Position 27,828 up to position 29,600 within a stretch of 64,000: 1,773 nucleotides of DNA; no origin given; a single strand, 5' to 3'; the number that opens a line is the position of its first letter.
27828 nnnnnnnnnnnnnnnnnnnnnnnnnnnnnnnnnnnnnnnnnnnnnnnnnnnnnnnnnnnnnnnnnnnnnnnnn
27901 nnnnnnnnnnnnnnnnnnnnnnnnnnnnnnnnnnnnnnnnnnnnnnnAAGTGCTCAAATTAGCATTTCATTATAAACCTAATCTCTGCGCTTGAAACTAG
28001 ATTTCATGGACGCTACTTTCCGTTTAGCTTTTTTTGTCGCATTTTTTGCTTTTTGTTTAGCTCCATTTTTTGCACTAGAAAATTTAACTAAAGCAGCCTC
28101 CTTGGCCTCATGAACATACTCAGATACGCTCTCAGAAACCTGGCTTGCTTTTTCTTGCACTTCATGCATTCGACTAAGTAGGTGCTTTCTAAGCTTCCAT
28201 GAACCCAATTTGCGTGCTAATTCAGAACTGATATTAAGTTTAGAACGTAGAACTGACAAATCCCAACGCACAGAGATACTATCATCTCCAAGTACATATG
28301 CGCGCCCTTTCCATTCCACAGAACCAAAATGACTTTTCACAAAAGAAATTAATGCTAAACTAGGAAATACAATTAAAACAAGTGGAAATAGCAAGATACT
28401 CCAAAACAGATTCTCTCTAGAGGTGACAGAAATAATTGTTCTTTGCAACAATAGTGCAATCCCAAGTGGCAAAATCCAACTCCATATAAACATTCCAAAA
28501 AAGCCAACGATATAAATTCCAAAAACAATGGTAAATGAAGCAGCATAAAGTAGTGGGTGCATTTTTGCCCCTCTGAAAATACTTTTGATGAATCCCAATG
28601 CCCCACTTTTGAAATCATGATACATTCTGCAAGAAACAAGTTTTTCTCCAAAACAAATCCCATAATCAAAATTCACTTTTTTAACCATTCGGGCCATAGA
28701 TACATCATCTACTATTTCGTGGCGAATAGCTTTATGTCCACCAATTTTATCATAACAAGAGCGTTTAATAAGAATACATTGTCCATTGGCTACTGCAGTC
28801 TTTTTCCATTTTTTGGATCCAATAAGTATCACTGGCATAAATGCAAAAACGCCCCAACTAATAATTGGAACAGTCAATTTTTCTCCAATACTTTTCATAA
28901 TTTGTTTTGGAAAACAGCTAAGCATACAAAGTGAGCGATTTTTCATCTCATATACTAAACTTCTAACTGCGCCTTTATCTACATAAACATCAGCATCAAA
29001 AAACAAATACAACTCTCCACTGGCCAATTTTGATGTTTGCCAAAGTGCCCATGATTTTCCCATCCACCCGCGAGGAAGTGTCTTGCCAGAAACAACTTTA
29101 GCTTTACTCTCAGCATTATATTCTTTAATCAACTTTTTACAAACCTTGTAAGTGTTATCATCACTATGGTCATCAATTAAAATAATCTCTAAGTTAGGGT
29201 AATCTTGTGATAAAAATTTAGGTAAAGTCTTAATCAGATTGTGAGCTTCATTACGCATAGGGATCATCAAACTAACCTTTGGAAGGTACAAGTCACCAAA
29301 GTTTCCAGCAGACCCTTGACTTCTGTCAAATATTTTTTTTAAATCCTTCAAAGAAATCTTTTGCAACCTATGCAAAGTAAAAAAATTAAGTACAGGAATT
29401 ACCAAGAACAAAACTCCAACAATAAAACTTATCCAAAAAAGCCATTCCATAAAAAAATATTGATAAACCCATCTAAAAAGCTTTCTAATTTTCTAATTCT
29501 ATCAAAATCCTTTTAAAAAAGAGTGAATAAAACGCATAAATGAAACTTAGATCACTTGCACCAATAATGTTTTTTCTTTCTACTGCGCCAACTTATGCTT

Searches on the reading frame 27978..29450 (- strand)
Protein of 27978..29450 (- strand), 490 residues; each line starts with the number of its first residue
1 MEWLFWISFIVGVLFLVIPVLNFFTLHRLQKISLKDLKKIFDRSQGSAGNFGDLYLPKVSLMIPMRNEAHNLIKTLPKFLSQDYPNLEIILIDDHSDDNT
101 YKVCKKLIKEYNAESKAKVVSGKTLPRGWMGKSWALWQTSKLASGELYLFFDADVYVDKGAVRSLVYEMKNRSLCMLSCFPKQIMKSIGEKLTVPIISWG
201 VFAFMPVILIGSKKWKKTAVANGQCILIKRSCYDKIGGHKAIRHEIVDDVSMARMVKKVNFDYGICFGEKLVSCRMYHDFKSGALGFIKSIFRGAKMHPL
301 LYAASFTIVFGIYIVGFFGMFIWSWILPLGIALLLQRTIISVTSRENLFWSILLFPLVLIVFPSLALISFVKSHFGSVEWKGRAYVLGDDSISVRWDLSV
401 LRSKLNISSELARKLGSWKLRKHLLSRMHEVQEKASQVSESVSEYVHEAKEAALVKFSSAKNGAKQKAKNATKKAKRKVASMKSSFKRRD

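Call 51: find_encoding_contigs(protein=window:27978-29450:-, flank=10000, max_places=1)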
Protein window:27978-29450:- (490 aa): 23 contigs read that carry it; 1 place shown.
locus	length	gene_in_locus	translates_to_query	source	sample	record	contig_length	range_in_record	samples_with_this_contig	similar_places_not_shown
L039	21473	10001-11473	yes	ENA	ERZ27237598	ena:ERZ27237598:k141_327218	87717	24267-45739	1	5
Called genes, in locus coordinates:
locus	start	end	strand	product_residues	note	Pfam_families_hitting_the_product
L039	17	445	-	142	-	PF22769:DCD, PF00692:dUTPase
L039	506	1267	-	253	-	PF08704:GCD14, PF00398:RrnaAD (weak), PF05175:MTS (weak), PF13847:Methyltransf_31, PF08241:Methyltransf_11 (weak), PF09445:Methyltransf_15 (weak), PF13649:Methyltransf_25 (weak)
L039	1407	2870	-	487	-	-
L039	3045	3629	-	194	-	-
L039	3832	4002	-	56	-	-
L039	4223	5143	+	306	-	PF08271:Zn_Ribbon_TF, PF00382:TFIIB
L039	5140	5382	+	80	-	-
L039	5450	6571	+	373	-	PF11969:DcpS_C (faint), PF01230:HIT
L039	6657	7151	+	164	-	-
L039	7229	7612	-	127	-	PF00856:SET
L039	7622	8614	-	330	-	PF00294:PfkB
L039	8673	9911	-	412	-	-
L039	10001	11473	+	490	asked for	PF13506:Glyco_transf_21, PF00535:Glycos_transf_2, PF13641:Glyco_tranf_2_3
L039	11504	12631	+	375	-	PF13506:Glyco_transf_21, PF10111:Glyco_tranf_2_2, PF13641:Glyco_tranf_2_3, PF00535:Glycos_transf_2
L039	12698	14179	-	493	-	PF05221:AdoHcyase, PF00670:AdoHcyase_NAD, PF02826:2-Hacid_dh_C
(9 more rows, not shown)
